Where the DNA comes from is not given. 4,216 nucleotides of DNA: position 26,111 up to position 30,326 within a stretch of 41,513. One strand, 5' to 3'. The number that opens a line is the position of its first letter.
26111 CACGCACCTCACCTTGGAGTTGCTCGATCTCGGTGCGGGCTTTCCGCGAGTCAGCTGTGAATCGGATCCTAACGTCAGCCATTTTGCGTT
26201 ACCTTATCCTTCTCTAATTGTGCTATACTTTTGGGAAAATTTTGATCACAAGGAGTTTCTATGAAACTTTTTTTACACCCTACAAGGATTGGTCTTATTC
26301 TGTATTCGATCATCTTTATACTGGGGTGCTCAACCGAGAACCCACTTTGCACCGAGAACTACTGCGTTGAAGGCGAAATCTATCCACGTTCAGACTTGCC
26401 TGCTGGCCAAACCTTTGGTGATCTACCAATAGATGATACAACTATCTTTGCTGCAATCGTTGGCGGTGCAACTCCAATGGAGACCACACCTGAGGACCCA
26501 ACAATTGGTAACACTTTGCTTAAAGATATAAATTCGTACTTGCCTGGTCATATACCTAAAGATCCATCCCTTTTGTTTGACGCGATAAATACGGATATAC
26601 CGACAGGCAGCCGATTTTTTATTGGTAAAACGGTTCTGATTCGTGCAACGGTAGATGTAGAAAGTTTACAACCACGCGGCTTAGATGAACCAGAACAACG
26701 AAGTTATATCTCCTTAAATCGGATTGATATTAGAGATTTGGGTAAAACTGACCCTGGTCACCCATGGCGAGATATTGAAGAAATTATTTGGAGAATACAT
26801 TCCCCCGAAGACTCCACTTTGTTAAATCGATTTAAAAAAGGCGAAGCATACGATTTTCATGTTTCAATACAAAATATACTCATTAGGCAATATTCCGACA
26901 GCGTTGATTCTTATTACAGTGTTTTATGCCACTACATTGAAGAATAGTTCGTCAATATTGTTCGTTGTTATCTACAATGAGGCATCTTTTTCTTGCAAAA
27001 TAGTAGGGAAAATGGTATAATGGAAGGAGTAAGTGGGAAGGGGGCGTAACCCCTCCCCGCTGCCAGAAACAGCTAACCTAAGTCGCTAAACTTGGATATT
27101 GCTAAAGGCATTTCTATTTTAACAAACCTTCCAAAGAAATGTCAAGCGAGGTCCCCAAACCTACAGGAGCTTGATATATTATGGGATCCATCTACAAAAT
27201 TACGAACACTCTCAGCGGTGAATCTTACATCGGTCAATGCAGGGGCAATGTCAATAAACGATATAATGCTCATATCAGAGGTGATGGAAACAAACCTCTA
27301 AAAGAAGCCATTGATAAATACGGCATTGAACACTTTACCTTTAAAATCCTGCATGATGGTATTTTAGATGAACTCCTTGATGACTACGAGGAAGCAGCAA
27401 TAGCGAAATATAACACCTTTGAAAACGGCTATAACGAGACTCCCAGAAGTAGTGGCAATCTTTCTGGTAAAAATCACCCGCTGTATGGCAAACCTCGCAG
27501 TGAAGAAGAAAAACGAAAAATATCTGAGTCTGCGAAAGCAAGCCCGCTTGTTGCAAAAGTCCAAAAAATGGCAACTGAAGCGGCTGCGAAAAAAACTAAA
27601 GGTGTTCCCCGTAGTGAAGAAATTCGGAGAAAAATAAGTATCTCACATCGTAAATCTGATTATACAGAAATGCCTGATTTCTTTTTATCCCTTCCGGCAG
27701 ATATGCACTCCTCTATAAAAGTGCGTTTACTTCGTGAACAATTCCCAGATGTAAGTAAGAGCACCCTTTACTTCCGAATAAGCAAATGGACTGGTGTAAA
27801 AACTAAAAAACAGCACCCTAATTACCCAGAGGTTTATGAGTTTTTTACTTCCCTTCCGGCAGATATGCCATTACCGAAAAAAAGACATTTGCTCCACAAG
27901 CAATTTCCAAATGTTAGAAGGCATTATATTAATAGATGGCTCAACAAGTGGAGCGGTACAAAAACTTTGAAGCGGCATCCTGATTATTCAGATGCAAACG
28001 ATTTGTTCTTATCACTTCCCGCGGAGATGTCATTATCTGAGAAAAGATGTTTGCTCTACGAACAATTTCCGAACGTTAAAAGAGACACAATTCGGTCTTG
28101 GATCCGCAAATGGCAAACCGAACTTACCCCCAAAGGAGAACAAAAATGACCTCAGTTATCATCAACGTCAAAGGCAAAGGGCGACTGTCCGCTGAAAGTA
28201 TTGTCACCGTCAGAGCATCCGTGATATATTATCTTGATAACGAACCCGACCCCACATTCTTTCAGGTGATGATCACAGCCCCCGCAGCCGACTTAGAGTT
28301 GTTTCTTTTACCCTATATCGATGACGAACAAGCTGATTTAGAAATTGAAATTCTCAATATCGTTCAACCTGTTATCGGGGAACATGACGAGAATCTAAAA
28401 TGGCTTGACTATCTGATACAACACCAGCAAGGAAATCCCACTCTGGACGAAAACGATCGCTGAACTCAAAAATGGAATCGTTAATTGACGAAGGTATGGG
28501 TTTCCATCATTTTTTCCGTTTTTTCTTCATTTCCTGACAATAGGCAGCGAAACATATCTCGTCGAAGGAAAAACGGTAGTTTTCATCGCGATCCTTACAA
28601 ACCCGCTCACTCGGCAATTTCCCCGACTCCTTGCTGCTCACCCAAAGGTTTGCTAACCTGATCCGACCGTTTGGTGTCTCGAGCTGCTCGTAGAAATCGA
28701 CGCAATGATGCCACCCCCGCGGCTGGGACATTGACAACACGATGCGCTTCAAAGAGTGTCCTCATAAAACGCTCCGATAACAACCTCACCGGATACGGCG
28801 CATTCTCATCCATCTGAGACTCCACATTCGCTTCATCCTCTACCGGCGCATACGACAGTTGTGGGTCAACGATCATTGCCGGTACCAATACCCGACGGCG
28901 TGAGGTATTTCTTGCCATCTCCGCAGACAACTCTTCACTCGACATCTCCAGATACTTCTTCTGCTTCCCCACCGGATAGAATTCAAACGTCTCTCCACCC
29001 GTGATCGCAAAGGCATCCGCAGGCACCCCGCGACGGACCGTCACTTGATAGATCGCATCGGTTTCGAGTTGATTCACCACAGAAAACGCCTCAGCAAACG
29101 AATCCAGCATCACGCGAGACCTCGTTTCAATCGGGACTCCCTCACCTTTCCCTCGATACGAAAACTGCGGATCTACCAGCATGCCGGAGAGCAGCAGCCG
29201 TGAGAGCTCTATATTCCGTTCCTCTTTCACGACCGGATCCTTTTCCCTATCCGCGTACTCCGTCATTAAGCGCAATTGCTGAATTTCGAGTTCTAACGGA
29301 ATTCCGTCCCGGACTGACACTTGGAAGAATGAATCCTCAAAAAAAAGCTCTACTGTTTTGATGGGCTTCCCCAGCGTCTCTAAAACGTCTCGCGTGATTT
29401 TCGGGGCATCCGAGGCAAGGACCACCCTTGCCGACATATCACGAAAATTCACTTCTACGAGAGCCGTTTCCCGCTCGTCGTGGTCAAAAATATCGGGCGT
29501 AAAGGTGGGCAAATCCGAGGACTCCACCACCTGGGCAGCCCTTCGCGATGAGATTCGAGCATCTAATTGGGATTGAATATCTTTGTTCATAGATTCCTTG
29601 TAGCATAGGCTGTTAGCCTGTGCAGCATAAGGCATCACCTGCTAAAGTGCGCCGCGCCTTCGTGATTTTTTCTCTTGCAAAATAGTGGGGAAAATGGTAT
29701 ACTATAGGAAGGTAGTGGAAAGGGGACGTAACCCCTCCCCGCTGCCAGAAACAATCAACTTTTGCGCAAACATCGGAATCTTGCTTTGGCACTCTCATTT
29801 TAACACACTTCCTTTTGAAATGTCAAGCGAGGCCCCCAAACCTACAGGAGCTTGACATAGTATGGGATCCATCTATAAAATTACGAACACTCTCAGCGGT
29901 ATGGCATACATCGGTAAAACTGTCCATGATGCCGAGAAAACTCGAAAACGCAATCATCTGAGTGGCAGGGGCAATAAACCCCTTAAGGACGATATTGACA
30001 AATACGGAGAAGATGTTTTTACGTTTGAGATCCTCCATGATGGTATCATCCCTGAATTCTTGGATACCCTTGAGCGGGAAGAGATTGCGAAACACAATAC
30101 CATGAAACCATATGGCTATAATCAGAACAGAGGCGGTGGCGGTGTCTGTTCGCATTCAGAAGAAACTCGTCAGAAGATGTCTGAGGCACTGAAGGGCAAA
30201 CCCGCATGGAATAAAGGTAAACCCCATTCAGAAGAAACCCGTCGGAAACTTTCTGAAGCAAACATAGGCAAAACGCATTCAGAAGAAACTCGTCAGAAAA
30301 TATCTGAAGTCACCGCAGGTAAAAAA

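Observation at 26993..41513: Four GIY-YIG homing-endonuclease cassettes, all antisense to the phage late operon, each with its own 17-bp-spaced promoter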

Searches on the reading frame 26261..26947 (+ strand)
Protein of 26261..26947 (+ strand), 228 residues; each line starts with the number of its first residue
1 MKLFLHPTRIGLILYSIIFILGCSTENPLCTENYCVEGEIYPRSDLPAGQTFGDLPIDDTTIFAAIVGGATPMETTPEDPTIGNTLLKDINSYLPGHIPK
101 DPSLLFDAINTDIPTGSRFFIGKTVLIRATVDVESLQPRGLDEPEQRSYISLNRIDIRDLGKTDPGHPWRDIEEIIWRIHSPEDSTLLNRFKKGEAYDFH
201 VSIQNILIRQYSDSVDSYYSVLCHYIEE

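Call 5: search_protein_families(library=pfam, proteins=[window:26261-26947:+], max_evalue=0.01)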
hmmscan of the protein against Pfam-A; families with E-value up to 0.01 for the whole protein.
window:26261-26947:+ (228 aa): 0 families

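Call 6: search_protein_families(library=phrogs, proteins=[window:26261-26947:+], max_evalue=0.001)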
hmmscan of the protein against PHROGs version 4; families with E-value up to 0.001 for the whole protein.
window:26261-26947:+ (228 aa): 0 families

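Call 74: search_protein_families(library=padloc, proteins=[window:26261-26947:+], max_evalue=0.01)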
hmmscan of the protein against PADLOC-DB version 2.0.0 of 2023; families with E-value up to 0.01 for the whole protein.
window:26261-26947:+ (228 aa): 0 families

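Call 75: search_protein_families(library=ncbifam, proteins=[window:26261-26947:+], max_evalue=0.01)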
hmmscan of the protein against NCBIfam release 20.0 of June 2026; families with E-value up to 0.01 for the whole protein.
window:26261-26947:+ (228 aa): 0 families

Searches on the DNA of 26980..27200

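Call 104: search_rna_families(source=window, start=26980, end=27200, threshold=evalue, max_evalue=10)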
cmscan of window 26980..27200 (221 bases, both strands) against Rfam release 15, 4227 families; matches with E-value up to 10: 2.
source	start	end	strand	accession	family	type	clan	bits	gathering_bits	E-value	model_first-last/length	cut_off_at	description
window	27029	27119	-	RF01880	Xist_exon1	Gene; lncRNA;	-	14.4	50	0.08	1-85/85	no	X-chromosome inactivation gene exon 1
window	27035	27069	-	RF00003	U1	Gene; snRNA; splicing;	CL00005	11.5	69.5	0.73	128-165/166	no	U1 spliceosomal RNA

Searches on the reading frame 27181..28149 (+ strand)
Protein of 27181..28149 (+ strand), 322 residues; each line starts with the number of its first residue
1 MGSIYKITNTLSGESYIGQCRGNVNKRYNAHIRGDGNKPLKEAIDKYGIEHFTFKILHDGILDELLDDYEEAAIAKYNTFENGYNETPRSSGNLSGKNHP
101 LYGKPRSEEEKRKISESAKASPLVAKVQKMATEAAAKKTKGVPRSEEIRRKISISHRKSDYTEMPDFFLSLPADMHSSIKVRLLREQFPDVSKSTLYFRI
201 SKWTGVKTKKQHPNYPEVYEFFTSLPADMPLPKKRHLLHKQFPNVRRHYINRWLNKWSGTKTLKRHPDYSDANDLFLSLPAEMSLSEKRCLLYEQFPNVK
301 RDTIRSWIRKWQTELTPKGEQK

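Call 5: search_protein_families(library=pfam, proteins=[window:27181-28149:+], max_evalue=0.01)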
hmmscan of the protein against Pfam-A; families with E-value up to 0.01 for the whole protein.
window:27181-28149:+ (322 aa): 3 families
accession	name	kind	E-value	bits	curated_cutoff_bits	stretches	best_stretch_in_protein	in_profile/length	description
PF07460.16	NUMOD3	-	2.7e-07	30.9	20.4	1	94-115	16-37/37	NUMOD3 motif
PF01541.30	GIY-YIG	-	1.4e-06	28.9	22.6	1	1-85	1-78/78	GIY-YIG catalytic domain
PF21796.3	Cac1_C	-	5.4e-05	23.6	24.3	0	181-196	19-34/55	Chromatin assembly factor 1 subunit Cac1, C-terminal domain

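Call 6: search_protein_families(library=phrogs, proteins=[window:27181-28149:+], max_evalue=0.001)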
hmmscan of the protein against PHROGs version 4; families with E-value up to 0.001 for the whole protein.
window:27181-28149:+ (322 aa): 4 families
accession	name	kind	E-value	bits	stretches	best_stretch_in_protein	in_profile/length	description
phrog_314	-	DNA, RNA and nucleotide metabolism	4.4e-32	112.7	1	1-224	178-362/574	homing endonuclease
phrog_7168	-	DNA, RNA and nucleotide metabolism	8.2e-22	79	1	1-121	1-118/284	homing endonuclease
phrog_19446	-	DNA, RNA and nucleotide metabolism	8.1e-12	46.2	1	1-78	1-80/254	homing endonuclease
phrog_5123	-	DNA, RNA and nucleotide metabolism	1.4e-10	42.3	1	3-87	3-89/152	homing endonuclease with GIY-YIG motif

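Call 74: search_protein_families(library=padloc, proteins=[window:27181-28149:+], max_evalue=0.01)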
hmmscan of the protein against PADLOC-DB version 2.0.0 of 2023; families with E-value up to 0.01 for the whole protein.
window:27181-28149:+ (322 aa): 3 families
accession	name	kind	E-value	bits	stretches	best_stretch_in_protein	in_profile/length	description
PDLC03701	HEase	-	9.9e-06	23.6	1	3-138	4-135/271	homing endonuclease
PDLC03676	HEase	-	0.0011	16.8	1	4-90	5-88/205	homing endonuclease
PDLC03973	UzuA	-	0.0019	15.8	1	3-58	185-246/278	-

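Call 75: search_protein_families(library=ncbifam, proteins=[window:27181-28149:+], max_evalue=0.01)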
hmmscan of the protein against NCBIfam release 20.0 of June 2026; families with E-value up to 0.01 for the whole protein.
window:27181-28149:+ (322 aa): 1 family
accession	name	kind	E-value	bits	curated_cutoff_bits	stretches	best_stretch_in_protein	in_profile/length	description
TIGR01453.1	grpIintron_endo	subfamily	5.7e-18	65.7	56.05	1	1-159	1-139/215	group I intron endonuclease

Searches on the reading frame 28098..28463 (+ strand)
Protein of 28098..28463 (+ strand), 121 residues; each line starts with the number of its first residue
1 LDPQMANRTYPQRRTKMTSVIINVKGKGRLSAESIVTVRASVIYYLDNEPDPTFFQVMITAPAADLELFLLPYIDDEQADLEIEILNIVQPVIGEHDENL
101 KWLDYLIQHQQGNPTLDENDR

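Call 5: search_protein_families(library=pfam, proteins=[window:28098-28463:+], max_evalue=0.01)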
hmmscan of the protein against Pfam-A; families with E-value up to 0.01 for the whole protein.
window:28098-28463:+ (121 aa): 0 families

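Call 6: search_protein_families(library=phrogs, proteins=[window:28098-28463:+], max_evalue=0.001)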
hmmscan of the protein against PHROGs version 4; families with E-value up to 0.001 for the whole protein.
window:28098-28463:+ (121 aa): 0 families

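Call 74: search_protein_families(library=padloc, proteins=[window:28146-28463:+], max_evalue=0.01)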
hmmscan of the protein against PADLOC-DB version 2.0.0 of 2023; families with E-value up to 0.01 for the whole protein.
window:28146-28463:+ (105 aa): 0 families

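Call 75: search_protein_families(library=ncbifam, proteins=[window:28146-28463:+], max_evalue=0.01)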
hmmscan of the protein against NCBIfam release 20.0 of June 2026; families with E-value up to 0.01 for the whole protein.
window:28146-28463:+ (105 aa): 0 families

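Call 80: find_homologous_proteins(query=window:28146-28463:+, max_evalue=0.001)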
Query window:28146-28463:+ (105 aa): 26 proteins with E <= 0.001 among 30 candidates.
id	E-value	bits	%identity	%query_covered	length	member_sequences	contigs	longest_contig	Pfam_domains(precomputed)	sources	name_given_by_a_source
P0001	1.4e-61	223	99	100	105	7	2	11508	-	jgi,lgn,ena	-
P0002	8.3e-56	204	91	100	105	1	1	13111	-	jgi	-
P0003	2.0e-50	187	83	98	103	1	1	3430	-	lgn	-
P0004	1.4e-48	181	82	99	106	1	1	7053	-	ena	-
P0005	4.3e-48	180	85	92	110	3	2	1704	-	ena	-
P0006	4.7e-48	179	85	92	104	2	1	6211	-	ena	-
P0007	2.5e-47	177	87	92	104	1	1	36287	-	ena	-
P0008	2.7e-46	174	83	90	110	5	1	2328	-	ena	-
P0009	1.0e-45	172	82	92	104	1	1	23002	-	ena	-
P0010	4.3e-45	170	82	90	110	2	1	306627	-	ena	-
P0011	1.3e-44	168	84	92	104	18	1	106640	-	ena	-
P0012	3.7e-44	167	80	92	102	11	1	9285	-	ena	-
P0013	3.4e-43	164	75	99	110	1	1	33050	-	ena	-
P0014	4.3e-43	164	77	97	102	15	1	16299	-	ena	-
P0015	6.7e-33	131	75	83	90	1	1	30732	-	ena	-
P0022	1.0e-26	111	75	71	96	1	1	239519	-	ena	-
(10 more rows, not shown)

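Call 81: find_encoding_contigs(protein=P0010, flank=7000, max_places=3)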
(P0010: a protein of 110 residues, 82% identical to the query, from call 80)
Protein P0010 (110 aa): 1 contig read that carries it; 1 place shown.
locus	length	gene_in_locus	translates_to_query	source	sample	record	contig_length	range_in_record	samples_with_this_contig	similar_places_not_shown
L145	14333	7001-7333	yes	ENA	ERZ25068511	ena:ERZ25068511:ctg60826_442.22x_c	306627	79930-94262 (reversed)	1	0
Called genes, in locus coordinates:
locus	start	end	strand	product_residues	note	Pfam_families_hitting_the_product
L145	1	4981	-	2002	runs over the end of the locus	PF20155:TMP_3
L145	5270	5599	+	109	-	-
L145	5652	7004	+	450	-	PF24964:DUF7769 (faint)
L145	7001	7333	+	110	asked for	-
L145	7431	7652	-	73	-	-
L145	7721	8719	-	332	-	-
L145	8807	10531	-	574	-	-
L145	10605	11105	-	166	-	-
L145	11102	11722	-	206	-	PF00959:Phage_lysozyme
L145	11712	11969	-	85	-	-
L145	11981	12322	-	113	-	-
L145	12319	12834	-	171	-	-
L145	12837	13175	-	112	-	-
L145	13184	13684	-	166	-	-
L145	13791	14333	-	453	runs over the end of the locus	-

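Call 82: find_encoding_contigs(protein=P0022, flank=7000, max_places=3)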
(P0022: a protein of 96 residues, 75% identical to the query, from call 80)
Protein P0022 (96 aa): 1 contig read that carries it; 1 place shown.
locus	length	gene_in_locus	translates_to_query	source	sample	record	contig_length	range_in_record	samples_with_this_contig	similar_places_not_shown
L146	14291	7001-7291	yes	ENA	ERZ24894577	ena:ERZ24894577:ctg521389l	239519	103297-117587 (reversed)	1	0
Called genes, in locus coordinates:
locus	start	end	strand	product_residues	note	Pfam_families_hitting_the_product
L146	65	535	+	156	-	-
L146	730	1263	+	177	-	-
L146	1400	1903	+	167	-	-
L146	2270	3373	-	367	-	-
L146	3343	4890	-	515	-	-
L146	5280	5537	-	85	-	-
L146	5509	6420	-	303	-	-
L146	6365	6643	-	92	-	-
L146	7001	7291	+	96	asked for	-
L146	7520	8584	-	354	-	PF01385:OrfB_IS605, PF07282:Cas12f1-like_TNB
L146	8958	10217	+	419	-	-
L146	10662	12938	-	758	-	PF24105:Beta-prop_CAF1B_HIR1, PF24807:WD40_CDC20-Fz, PF25174:Beta-prop_THOC3, PF25175:Beta-prop_WDR5, PF23414:Beta-prop_EML_2, PF25168:Beta-prop_WDR36-Utp21_2nd, PF25171:Beta-prop_WDR36-Utp21_1st, PF25172:Beta-prop_WDR3_2nd, +66 more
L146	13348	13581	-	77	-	-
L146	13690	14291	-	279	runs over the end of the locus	PF21347:DUF3108_like (weak), PF00404:Dockerin_1 (faint)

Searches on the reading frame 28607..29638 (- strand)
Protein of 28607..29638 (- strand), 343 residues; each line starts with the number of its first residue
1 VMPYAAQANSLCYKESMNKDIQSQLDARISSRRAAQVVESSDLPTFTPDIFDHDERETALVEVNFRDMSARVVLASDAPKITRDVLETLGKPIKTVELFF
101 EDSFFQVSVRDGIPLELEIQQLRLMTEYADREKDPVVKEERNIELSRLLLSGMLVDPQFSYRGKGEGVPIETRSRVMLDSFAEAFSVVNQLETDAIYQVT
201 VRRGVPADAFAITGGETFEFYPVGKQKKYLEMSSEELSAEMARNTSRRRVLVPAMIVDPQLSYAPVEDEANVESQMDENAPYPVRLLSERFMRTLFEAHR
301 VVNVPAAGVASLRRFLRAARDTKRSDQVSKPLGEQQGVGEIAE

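Call 7: search_protein_families(library=phrogs, proteins=[window:28607-29638:-], max_evalue=0.01)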
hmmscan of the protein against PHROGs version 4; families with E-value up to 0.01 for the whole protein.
window:28607-29638:- (343 aa): 0 families

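Call 8: search_protein_families(library=pfam, proteins=[window:28607-29638:-], max_evalue=0.01)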
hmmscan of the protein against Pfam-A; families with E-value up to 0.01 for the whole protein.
window:28607-29638:- (343 aa): 0 families

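Call 75: search_protein_families(library=ncbifam, proteins=[window:28607-29638:-], max_evalue=0.01)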
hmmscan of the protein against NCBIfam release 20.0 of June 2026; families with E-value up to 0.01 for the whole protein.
window:28607-29638:- (343 aa): 0 families

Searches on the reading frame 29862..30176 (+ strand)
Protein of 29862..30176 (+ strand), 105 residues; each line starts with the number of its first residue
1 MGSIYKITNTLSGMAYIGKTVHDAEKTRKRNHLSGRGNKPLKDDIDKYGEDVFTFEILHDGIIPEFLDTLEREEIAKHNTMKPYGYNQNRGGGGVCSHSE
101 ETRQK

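Call 59: search_solved_structures(query=A3, max_evalue=0.01, show_alignments=1)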
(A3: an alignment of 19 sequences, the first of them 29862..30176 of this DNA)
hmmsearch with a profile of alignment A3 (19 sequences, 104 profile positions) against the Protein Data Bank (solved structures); distinct sequences matched with E-value up to 0.01: 2.
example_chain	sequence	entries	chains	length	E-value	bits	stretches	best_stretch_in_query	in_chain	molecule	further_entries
1mk0_A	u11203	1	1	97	1.4e-09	41.1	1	1-90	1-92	Intron-associated endonuclease 1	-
1ln0_A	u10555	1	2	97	4.2e-09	39.6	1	1-90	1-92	intron-associated endonuclease 1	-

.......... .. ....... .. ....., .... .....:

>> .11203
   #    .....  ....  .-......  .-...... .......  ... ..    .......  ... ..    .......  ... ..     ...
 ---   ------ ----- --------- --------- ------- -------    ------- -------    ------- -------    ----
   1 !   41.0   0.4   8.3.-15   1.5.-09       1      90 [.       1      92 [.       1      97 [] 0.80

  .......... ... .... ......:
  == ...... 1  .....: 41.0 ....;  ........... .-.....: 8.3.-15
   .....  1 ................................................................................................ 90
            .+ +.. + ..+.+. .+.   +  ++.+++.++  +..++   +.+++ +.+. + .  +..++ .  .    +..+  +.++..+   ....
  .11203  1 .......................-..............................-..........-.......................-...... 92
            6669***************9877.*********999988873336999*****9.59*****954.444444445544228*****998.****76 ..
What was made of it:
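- On GIY-YIG homing endonuclease (I-TevI-like, TIGR01453): The profile aligns to I-TevI 1MK0 at E=1.4e-9 (call 59).
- Closest known: Free-standing GIY-YIG homing endonucleases of T4-like phages. Same: The catalytic domain is I-TevI-like (call 59).
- The profile hits the I-TevI catalytic domain 1MK0/1LN0 at E=1e-9 (call 59).
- Tried and rejected: Only the family profile reached I-TevI (call 59).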
